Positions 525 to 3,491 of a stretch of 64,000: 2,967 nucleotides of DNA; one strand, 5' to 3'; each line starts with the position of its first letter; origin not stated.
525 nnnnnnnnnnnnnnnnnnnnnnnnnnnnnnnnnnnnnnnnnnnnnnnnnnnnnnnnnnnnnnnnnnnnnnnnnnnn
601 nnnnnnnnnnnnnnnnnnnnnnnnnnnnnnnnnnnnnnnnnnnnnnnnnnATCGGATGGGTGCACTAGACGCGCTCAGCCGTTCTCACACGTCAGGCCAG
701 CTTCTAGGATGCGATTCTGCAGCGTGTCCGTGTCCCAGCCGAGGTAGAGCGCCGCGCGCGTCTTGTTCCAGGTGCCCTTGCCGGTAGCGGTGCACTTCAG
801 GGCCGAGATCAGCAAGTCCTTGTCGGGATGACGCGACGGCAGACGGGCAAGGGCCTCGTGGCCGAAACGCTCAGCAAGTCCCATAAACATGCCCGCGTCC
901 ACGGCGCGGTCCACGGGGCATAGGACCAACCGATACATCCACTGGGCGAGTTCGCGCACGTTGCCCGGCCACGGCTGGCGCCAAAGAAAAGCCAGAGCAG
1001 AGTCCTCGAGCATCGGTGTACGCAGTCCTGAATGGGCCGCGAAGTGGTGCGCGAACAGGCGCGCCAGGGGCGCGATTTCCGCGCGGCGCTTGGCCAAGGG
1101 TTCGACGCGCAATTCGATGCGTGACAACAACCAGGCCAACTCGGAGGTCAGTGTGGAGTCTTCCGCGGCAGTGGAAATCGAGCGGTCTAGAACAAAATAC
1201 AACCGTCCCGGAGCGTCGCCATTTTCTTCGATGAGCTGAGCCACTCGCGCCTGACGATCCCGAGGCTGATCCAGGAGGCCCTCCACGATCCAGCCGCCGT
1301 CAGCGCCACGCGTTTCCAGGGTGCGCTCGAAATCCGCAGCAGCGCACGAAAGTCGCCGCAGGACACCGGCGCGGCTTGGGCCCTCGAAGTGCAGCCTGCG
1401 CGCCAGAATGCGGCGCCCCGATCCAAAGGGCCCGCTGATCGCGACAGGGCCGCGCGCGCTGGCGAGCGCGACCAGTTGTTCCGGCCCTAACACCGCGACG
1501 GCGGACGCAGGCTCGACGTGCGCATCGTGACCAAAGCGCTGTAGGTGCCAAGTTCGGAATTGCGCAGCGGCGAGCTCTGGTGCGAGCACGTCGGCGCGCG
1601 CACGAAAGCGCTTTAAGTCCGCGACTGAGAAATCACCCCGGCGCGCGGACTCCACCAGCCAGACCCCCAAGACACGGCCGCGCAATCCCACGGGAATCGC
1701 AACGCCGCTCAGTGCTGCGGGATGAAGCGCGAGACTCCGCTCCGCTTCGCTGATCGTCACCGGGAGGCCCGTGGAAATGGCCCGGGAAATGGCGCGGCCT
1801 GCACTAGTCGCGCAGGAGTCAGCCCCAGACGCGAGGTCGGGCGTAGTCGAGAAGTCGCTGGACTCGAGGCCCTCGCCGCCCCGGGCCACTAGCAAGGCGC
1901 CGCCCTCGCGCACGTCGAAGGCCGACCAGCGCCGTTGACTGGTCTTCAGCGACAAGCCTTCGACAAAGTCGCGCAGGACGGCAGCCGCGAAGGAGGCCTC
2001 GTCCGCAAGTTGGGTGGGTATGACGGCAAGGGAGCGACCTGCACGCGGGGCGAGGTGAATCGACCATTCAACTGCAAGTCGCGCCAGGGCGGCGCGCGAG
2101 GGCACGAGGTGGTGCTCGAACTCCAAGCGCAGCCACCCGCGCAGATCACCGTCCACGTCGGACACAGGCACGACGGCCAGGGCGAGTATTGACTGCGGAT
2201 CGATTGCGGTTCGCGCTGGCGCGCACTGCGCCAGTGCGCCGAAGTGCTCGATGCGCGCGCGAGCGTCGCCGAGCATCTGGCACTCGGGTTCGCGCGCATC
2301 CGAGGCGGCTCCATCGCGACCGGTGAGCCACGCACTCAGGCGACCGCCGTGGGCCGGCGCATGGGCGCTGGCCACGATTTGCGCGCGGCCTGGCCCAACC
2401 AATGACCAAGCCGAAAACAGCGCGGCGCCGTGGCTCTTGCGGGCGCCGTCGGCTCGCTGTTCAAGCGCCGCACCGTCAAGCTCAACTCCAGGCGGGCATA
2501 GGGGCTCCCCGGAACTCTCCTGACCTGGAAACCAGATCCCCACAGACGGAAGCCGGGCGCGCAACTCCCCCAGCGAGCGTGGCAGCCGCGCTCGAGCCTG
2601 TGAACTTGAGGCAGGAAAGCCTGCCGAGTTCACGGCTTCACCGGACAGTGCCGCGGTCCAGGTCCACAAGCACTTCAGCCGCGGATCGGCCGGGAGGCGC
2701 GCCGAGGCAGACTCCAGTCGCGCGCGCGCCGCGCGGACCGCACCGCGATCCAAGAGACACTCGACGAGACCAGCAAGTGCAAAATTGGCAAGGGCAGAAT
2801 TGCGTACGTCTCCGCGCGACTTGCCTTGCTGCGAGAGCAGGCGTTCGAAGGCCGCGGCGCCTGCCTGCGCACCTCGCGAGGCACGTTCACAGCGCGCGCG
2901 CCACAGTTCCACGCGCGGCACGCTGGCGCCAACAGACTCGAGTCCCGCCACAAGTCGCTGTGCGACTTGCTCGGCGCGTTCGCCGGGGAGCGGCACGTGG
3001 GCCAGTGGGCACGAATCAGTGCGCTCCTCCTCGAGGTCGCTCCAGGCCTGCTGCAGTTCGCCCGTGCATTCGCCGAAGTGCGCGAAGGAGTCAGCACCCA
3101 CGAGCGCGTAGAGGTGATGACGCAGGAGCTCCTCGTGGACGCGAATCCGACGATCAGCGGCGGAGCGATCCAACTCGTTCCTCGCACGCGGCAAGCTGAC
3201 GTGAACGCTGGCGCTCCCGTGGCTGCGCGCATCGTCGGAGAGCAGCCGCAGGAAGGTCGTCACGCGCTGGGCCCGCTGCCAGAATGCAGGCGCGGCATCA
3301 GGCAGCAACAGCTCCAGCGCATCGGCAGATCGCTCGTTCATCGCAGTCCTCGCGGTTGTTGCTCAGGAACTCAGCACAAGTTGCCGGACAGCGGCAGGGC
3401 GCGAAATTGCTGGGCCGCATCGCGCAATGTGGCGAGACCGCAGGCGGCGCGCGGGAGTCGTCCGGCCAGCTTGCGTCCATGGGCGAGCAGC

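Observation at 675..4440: Three-gene operon: sigma-70 region-4-like protein, then hypothetical protein, then GAF sigma-54-activator-like regulator with degenerate ATPase motifs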

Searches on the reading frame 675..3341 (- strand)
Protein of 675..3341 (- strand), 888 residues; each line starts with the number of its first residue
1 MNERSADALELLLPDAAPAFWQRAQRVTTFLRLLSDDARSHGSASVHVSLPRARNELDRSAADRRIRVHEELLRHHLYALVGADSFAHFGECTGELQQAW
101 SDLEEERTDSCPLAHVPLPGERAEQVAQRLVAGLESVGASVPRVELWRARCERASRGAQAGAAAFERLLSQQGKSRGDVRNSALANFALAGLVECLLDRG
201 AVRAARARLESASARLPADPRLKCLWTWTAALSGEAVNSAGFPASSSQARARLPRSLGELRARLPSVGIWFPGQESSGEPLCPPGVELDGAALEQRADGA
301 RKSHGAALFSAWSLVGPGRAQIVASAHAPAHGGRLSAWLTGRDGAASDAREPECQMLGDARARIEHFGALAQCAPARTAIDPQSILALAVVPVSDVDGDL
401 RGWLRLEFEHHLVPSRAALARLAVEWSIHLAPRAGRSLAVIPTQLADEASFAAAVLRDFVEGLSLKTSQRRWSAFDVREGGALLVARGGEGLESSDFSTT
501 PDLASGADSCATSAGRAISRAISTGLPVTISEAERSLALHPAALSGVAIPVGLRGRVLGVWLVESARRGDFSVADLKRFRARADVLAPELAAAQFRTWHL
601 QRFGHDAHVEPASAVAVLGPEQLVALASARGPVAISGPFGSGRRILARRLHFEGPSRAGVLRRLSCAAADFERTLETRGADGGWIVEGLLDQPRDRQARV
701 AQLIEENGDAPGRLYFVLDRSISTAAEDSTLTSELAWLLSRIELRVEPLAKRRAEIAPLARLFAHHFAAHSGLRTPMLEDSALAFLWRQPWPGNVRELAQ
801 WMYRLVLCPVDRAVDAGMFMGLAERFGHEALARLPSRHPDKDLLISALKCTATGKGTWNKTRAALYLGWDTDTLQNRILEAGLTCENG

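Call 3: search_protein_families(library=pfam, proteins=[window:675-3341:-], max_evalue=1)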
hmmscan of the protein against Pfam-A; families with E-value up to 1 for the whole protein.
window:675-3341:- (888 aa): 7 families
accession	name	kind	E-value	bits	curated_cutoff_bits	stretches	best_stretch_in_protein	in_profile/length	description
PF25601.1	AAA_lid_14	-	7.3e-12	45.4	27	1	751-816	2-67/87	AAA+ ATPase lid domain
PF14532.12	Sigma54_activ_2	-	6.8e-07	30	25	1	621-749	12-138/138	Sigma-54 interaction domain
PF13185.12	GAF_2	-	0.00076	20.1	28.6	1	480-580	22-125/136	GAF domain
PF14559.12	TPR_19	-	0.021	15.6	25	1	188-223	27-62/68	Tetratricopeptide repeat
PF02954.25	HTH_8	-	0.052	13.7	22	1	858-878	19-39/42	Bacterial regulatory protein, Fis family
PF00158.32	Sigma54_activat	-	0.091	12.9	20.2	1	622-669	14-61/168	Sigma-54 interaction domain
PF13492.12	GAF_3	-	0.14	13.1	27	1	515-587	54-124/129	GAF domain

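Call 4: search_protein_families(library=ncbifam, proteins=[window:675-3341:-], max_evalue=1)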
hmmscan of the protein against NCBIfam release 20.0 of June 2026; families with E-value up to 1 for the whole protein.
window:675-3341:- (888 aa): 23 families
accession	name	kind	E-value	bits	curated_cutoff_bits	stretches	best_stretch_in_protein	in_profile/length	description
NF047793.1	ResRegPgtA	equivalog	5.3e-15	55.1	650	1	620-800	153-334/414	two-component system response regulator PgtA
NF050807.1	TransRegFlbDCaul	equivalog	1.1e-14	54.2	750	1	719-816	261-358/454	sigma-54-dependent transcriptional regulator FlbD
NF051870.1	NAssimRespRegNtrX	equivalog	4.1e-14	52.3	600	2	721-809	280-369/452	nitrogen assimilation response regulator NtrX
NF008469.0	PRK11361.1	equivalog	5.1e-13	48.5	714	2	719-807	286-374/461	acetoacetate metabolism transcriptional regulator AtoC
TIGR01818.1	ntrC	equivalog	3.6e-12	45.8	558.6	1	723-812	281-370/463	nitrogen regulation protein NR(I)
NF003451.0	PRK05022.1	equivalog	1.2e-11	44.1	476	1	720-813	334-427/512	nitric oxide reductase transcriptional regulator NorR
TIGR01817.1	nifA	equivalog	6e-11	41.8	528.85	1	713-813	333-432/534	nif-specific transcriptional activator NifA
NF008085.0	PRK10820.1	equivalog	1.8e-10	40.1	576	1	734-805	362-433/520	transcriptional regulator TyrR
TIGR02915.1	PEP_resp_reg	equivalog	4.3e-10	39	502.6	1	719-834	282-396/445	PEP-CTERM-box response regulator transcription factor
TIGR02974.1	phageshock_pspF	equivalog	7.3e-10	38.6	443.55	2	726-807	149-231/336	phage shock protein operon transcriptional activator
NF011953.0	PRK15424.1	equivalog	4.2e-08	32.2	703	1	726-878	378-531/538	propionate catabolism operon regulatory protein PrpR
NF008622.0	PRK11608.1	equivalog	4.7e-08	32.4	529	2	621-670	20-69/329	phage shock protein operon transcriptional activator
NF038308.1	RNA_repair_RtcR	equivalog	1e-07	31.2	650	2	743-815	351-428/530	RNA repair transcriptional activator RtcR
NF041552.1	TF_PrdR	equivalog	1.4e-07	30.3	795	1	720-810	411-501/577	sigma-54 dependent transcriptional regulator PrdR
NF008176.1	PRK10923.1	equivalog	6.5e-07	28.3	620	1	730-800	292-362/469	nitrogen regulation protein NR(I)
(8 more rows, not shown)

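Call 6: find_homologous_proteins(query=window:675-3341:-)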
Query window:675-3341:- (888 aa): 50 proteins with E <= 0.001 among 8000 candidates.
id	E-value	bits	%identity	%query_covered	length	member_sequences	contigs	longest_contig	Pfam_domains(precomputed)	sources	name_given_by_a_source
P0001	0.0e+0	1950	100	100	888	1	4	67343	PF25601.2,PF14532.13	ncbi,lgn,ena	-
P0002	0.0e+0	1063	60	99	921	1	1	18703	PF13185.13,PF25601.2,PF01590.33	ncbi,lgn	-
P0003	0.0e+0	1062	59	99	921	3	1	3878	PF13185.13,PF25601.2,PF01590.33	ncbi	-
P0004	4.1e-294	996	58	99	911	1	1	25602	PF13185.13,PF25601.2,PF01590.33,PF13492.13,PF14532.13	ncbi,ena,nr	ncbi:MAG TPA: GAF domain-containing protein [Planctomycetota bacterium]|nr:GAF domain-containing pro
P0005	5.5e-264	897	55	95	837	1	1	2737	PF13185.13,PF25601.2,PF13492.13,PF14532.13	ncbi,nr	ncbi:MAG TPA: hypothetical protein VM509_03735, partial [Planctomycetota bacterium]|nr:hypothetical 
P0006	3.9e-263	894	53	99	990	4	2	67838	PF25601.2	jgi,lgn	jgi:hypothetical protein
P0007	2.5e-258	878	53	100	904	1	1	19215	PF13185.13,PF25601.2,PF13492.13,PF14532.13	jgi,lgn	-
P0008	2.6e-192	660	46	100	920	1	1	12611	PF13185.13,PF25601.2,PF13492.13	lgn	-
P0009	1.3e-156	541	41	99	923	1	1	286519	PF14559.13,PF00158.33,PF25601.2,PF14532.13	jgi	jgi:sigma-54-interacting transcriptional regulator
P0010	4.4e-153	530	41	99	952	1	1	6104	PF00158.33,PF25601.2,PF14532.13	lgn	-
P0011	1.4e-126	442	38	99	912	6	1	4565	PF13185.13,PF25601.2,PF01590.33,PF14532.13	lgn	-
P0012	2.9e-126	441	37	99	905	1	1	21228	PF00158.33,PF25601.2,PF01590.33,PF14532.13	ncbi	-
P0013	2.3e-121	425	38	99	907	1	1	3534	PF13185.13,PF00158.33,PF25601.2,PF14532.13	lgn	-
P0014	1.3e-120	422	35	99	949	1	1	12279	PF00158.33,PF25601.2,PF14532.13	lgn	-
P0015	1.4e-120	422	38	99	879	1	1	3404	PF00158.33,PF25601.2,PF14532.13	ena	-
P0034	5.3e-104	367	34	98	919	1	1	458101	PF00158.33,PF25601.2,PF14532.13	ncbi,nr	ncbi:MAG: hypothetical protein IPJ77_13550 [Planctomycetes bacterium]|nr:hypothetical protein [Planc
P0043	1.2e-89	320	33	99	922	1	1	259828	PF13185.13,PF25601.2,PF14532.13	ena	-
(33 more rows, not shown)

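Call 9: find_related_loci(query=A1, collection=genome_contigs, flank=8000)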
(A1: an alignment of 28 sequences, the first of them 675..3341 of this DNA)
Query A1 (888 aa) in genome_contigs; peptide patterns used: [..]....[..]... (x = any residue, [..] = any of these).
86 stretches matched a pattern; 86 encode a relative of the query (tblastn E <= 1e-3); the best 80 are kept; 80 distinct loci.
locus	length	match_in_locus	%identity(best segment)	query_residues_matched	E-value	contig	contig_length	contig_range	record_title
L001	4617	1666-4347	60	1-883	0e+0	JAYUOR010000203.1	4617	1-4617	MAG: Planctomycetota bacterium isolate GL103_UP_concoct_68 GL103_UP_concoct_68_202, whole genome shotgun sequence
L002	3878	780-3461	59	1-883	0e+0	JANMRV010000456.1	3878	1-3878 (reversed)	MAG: Planctomycetota bacterium isolate SOY_30_concoct_206_sub SOY_30_k141_574625, whole genome shotgun sequence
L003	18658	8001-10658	58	1-883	0e+0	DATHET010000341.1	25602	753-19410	MAG TPA_asm: Planctomycetota bacterium isolate SMAG_U12428 k141_455814, whole genome shotgun sequence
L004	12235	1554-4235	60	1-883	0e+0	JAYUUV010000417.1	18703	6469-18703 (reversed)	MAG: Planctomycetota bacterium isolate GL124_DN_concoct_187 GL124_DN_concoct_187_416, whole genome shotgun sequence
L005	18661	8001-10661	38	1-878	1e-145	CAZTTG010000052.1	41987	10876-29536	MAG TPA_asm: uncultured Planctomycetaceae bacterium isolate binchicken_co97_508 genome assembly, contig: NODE_3589_lengt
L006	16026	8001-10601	37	7-883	8e-137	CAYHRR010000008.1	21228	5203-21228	MAG TPA_asm: uncultured Planctomycetaceae bacterium isolate ERP119705_co14_42 genome assembly, contig: NODE_2351_length_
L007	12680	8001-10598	39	7-883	3e-131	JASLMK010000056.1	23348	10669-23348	MAG: Planctomycetota bacterium isolate Arabian10_MAG_46 c_000000623231, whole genome shotgun sequence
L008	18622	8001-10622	36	1-878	2e-125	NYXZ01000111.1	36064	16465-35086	MAG: Planctomycetota bacterium isolate ARS90 MHASMcontig_401044, whole genome shotgun sequence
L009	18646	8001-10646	37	4-884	1e-123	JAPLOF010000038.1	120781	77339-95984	MAG: Planctomycetota bacterium isolate LacPavin_0920_WC90_MAG_71_14 LacPavin_0920_WC90_scaffold_1502300, whole genome sh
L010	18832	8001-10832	53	1-883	0e+0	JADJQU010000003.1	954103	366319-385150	MAG: Planctomycetota bacterium isolate Fred_18-Q3-R57-64_MAXAC.309 tig00003197-10-9509800, whole genome shotgun sequence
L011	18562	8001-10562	37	5-883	1e-119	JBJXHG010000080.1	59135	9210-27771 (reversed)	MAG: Planctomycetota bacterium isolate F1F2.bin.111 k127_348881, whole genome shotgun sequence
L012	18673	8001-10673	34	4-886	8e-119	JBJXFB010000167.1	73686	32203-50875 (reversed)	MAG: Planctomycetota bacterium isolate F1F2.bin.70 k127_6976006, whole genome shotgun sequence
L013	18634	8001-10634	35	7-883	2e-115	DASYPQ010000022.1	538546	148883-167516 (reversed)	MAG TPA_asm: Planctomycetota bacterium isolate SMAG_U4461 k141_1264410, whole genome shotgun sequence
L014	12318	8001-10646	36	1-883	1e-114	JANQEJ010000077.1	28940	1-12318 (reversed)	MAG: Planctomycetota bacterium isolate PL23a_bin.129 k99_675239, whole genome shotgun sequence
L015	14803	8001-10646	36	1-878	2e-114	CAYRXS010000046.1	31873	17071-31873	MAG TPA_asm: uncultured Planctomycetaceae bacterium isolate binchicken_co97_22 genome assembly, contig: NODE_5667_length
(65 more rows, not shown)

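Call 40: predict_structure(alignment_id=A3)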
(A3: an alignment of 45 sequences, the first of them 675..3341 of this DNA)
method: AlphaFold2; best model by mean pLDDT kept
length: 888 residues; sequences in the alignment: 45
mean_pLDDT: 86.8   pTM: 0.81
mean pLDDT of the five models: 86.8, 85.0, 84.2, 83.5, 82.5
residues with pLDDT >= 90: 542; 70-90: 244; 50-70: 70; < 50: 32
segments of 3 or more residues with pLDDT < 50: 1-5, 41-47, 287-289, 498-500, 502-510
pLDDT, mean of each block of 10 residues (from residue 1): 55 72 75 62 53 84 92 95 94 91 81 83 92 93 94 94 95 67 90 97 96 88 93 80 64 94 89 87 56 89 96 89 94 93 89 92 90 84 96 88 96 96 91 57 86 92 86 89 91 59 46 79 92 86 93 91 93 93 94 94 91 79 89 94 94 87 85 70 89 92 81 89 95 94 94 94 95 95 96 95 91 93 92 92 92 89 97 95 71
secondary structure, 60 per line:
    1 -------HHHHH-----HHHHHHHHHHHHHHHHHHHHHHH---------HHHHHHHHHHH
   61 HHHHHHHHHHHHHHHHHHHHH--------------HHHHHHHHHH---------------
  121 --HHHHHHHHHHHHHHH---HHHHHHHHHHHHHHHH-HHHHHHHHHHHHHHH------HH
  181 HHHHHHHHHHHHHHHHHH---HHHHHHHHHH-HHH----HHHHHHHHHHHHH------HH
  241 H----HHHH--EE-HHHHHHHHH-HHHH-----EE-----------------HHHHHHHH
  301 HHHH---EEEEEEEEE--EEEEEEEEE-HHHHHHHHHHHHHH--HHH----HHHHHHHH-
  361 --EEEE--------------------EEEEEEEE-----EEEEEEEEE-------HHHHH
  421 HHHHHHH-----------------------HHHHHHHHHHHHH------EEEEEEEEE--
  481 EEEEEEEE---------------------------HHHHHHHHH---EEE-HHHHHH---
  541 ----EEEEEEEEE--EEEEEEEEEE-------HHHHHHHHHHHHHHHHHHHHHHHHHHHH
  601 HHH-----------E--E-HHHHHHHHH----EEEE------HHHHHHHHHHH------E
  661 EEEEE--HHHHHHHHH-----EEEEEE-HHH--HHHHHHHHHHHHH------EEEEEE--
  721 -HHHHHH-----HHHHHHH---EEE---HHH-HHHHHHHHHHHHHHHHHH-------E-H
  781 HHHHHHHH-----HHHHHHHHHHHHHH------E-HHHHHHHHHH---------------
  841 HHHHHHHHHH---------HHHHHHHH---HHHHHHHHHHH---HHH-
elements in order (helices of 4 or more, strands of 3 or more residues): H8-12 H18-40 H50-81 H96-105 H123-137 H141-156 H158-172 H179-198 H202-211 H220-232 H246-249 H255-263 H265-268 H293-304 E308-316 E319-327 H329-342 H352-359 E363-366 E387-394 E400-408 H416-427 H451-463 E470-478 E481-488 H516-524 E528-530 H532-537 E545-553 E556-565 H573-603 H620-628 E633-636 H643-653 E660-665 H668-676 E682-687 H694-706 E713-718 H722-727 H733-739 E743-745 H753-770 H780-788 H794-807 H816-825 H841-850 H860-867 H871-881

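Call 42: fold_search(model_id=the predicted structure, library=pdb)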
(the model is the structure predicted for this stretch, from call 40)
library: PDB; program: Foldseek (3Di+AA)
matches with E <= 10: 1484; with E <= 0.001: 152
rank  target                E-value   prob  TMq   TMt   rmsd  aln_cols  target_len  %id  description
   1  5m7n_B                1.8e-11  1.00  0.22  0.43  19.9       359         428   19  Crystal structure of NtrX from Brucella abortus in complex with ATP processed with the CrystalDirect automated mountin (released 2017-01-25)
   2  5m7p_A                2.1e-11  1.00  0.24  0.45  12.8       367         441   19  Crystal structure of NtrX from Brucella abortus in complex with ADP processed with the CrystalDirect automated mountin (released 2017-01-25)
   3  5m7o_B                2.6e-11  1.00  0.21  0.42  20.1       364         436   18  Crystal structure of NtrX from Brucella abortus processed with the CrystalDirect automated mounting and cryo-cooling t (released 2017-01-25)
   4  5m7o_A                3.0e-11  1.00  0.24  0.45  12.4       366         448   19  Crystal structure of NtrX from Brucella abortus processed with the CrystalDirect automated mounting and cryo-cooling t (released 2017-01-25)
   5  5m7p_B                3.0e-11  1.00  0.22  0.43  19.7       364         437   19  Crystal structure of NtrX from Brucella abortus in complex with ADP processed with the CrystalDirect automated mountin (released 2017-01-25)
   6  5m7n_A                3.5e-11  1.00  0.25  0.47  12.6       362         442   20  Crystal structure of NtrX from Brucella abortus in complex with ATP processed with the CrystalDirect automated mountin (released 2017-01-25)
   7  1ny5_A                8.5e-11  1.00  0.22  0.49  12.6       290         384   19  Crystal structure of sigm54 activator (AAA+ ATPase) in the inactive state (released 2003-11-11)
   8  2bjv                  2.4e-10  1.00  0.20  0.66   4.5       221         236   25  Crystal Structure of PspF(1-275) R168A mutant (released 2005-03-31)
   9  4qht_C                2.6e-10  1.00  0.19  0.64   4.4       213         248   22  Crystal structure of AAA+/ sigma 54 activator domain of the flagellar regulatory protein FlrC from Vibrio cholerae in  (released 2014-07-16)
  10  2c9c                  3.0e-10  1.00  0.20  0.66   4.3       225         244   24  Structural basis of the nucleotide driven conformational changes in the AAA domain of transcription activator PspF (released 2006-02-01)
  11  1ny6_B                3.1e-10  1.00  0.21  0.72   2.9       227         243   24  Crystal structure of sigm54 activator (AAA+ ATPase) in the active state (released 2003-11-11)
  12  1ny5_B                3.3e-10  1.00  0.23  0.50  12.4       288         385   19  Crystal structure of sigm54 activator (AAA+ ATPase) in the inactive state (released 2003-11-11)
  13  6iy8_B                3.6e-10  1.00  0.21  0.38  18.9       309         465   19  DmpR-phenol complex of Pseudomonas putida (released 2020-06-10)
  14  4lzz_E                4.2e-10  1.00  0.22  0.71   2.8       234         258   22  Nucleotide-induced asymmetry within atpase activator ring drives s54-RNAP interaction and ATP hydrolysis (released 2013-12-04)
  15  3m0e_A                4.8e-10  1.00  0.21  0.72   2.7       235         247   22  Crystal structure of the ATP-bound state of Walker B mutant of NtrC1 ATPase domain (released 2010-11-03)
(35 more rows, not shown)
